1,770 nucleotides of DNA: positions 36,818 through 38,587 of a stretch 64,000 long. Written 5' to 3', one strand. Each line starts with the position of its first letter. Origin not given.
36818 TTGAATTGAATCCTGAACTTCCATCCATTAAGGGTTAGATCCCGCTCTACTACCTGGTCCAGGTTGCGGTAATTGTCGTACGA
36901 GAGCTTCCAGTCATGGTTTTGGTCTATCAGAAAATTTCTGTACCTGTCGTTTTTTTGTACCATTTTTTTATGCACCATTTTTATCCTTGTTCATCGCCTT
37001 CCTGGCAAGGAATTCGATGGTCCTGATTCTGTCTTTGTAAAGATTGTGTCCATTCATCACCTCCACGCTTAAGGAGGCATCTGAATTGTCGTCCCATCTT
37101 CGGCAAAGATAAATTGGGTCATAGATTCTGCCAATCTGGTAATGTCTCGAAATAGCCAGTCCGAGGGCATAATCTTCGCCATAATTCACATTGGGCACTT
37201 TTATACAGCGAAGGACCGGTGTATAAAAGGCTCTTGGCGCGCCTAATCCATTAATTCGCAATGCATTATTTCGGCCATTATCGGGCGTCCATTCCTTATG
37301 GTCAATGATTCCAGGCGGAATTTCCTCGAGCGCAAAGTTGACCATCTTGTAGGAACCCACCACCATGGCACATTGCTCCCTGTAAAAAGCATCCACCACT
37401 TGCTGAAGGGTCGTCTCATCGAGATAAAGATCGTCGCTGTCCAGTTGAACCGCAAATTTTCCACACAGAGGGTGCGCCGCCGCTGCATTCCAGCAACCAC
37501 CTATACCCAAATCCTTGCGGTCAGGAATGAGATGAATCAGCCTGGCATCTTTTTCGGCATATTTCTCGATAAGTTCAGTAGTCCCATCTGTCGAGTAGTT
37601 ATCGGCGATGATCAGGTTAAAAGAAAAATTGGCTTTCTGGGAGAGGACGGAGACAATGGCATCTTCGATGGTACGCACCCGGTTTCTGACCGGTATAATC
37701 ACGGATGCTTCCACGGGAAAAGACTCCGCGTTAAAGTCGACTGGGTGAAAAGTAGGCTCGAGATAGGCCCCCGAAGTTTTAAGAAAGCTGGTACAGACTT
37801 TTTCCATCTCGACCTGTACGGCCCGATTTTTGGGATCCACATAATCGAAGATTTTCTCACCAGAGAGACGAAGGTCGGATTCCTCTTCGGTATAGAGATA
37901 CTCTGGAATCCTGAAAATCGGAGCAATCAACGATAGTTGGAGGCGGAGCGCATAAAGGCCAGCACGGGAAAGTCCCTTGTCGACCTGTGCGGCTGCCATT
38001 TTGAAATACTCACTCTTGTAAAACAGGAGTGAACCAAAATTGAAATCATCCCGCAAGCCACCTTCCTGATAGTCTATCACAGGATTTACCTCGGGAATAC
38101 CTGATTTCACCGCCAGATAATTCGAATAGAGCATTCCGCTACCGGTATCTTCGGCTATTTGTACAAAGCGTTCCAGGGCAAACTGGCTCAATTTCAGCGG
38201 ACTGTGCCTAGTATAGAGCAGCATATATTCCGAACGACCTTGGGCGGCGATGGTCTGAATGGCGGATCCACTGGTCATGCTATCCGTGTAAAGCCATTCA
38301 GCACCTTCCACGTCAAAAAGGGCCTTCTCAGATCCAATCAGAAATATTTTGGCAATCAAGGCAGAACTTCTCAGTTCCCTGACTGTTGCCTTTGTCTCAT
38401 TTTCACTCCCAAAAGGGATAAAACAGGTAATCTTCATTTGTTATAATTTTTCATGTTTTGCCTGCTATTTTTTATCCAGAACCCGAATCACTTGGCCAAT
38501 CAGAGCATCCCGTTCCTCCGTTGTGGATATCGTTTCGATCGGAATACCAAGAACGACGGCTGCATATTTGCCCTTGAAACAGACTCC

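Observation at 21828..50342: Candidate peptidoglycan/muropeptide utilisation super-locus (SusC/SusD + 12-gene array + murK-murQ)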

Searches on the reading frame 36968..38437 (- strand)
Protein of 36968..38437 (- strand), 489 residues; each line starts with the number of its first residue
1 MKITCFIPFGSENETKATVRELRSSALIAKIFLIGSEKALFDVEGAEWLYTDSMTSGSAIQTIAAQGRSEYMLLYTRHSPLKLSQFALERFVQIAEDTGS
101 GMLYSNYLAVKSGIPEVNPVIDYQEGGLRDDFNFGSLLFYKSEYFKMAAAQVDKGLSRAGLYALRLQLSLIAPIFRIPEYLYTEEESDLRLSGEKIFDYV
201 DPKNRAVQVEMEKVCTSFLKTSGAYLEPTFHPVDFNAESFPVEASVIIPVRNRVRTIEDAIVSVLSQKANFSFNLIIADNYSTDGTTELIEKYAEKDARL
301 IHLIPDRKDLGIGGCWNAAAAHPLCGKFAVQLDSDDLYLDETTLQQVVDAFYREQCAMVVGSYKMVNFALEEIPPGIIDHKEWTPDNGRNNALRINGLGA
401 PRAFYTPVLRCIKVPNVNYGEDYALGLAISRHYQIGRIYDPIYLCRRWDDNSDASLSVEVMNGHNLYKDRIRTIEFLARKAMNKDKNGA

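Call 3: search_protein_families(library=pfam, proteins=[window:36968-38437:-])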
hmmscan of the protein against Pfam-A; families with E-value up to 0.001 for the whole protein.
window:36968-38437:- (489 aa): 1 family
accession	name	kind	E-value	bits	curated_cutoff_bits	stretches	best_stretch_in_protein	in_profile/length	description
PF00535.33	Glycos_transf_2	-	1.2e-19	71.3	23.3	1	245-379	1-131/168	Glycosyl transferase family 2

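Call 5: search_protein_families(library=ncbifam, proteins=[window:36968-38437:-], max_evalue=0.01)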
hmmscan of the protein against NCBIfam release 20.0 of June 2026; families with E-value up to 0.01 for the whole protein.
window:36968-38437:- (489 aa): 15 families
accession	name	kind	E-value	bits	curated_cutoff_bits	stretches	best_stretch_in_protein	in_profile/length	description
NF047683.1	TeichurnBiosyTuaG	equivalog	6.3e-14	52.2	400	1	244-367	8-127/252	teichuronic acid biosynthesis protein TuaG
NF053739.1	GlytfEpsEBac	equivalog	4.7e-12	45.5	450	1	244-368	3-123/265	glycosyltransferase EpsE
NF050050.1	ProtGlycPglI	equivalog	3e-10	40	500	1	244-344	4-102/306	GalNAc(5)-diNAcBac-PP-undecaprenol beta-1,3-glucosyltransferase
TIGR03469.1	HpnB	hypoth_equivalog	3.7e-08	32.8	379.25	1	237-311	40-116/386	hopene-associated glycosyltransferase HpnB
TIGR03937.1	PgaC_IcaA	equivalog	6.9e-07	28.6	422.3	1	243-357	46-157/407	poly-beta-1,6-N-acetyl-D-glucosamine synthase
NF007482.0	PRK10073.1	equivalog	7.8e-06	25.1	423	1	244-337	8-97/334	glycosyltransferase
TIGR03111.1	glyc2_xrt_Gpos1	hypoth_equivalog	8.5e-06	24.8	363.95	1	243-355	50-160/439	TIGR03111 family XrtG-associated glycosyltransferase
NF045692.1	OglycostaseCruG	equivalog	9.6e-06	24.8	600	1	223-306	23-103/386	2'-O-glycosyltransferase CruG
TIGR04283.1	glyco_like_mftF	equivalog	1.1e-05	25.1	182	1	245-295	2-51/221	TIGR04283 family arsenosugar biosynthesis glycosyltransferase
NF010496.0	PRK13915.1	equivalog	6.8e-05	22.1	262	1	241-364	30-156/307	glucosyl-3-phosphoglycerate synthase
TIGR04009.1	wcaE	equivalog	0.00016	21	369.2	1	262-362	23-118/248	colanic acid biosynthesis glycosyltransferase WcaE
TIGR03965.1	mycofact_glyco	equivalog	0.0002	20.3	280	1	232-359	65-187/467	mycofactocin biosynthesis glycosyltransferase MftF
NF041875.1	EPS_EpsD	equivalog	0.00062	19.3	370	1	245-318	2-73/325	exopolysaccharide biosynthesis glycosyltransferase EpsD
NF038302.1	EPS_HpsE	equivalog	0.0021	17.1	300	1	245-297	4-58/307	hormogonium polysaccharide biosynthesis glycosyltransferase HpsE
NF047588.1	GlcsyltransPgfSStrep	equivalog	0.0053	16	500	1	245-350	4-109/308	glycosyltransferase PgfS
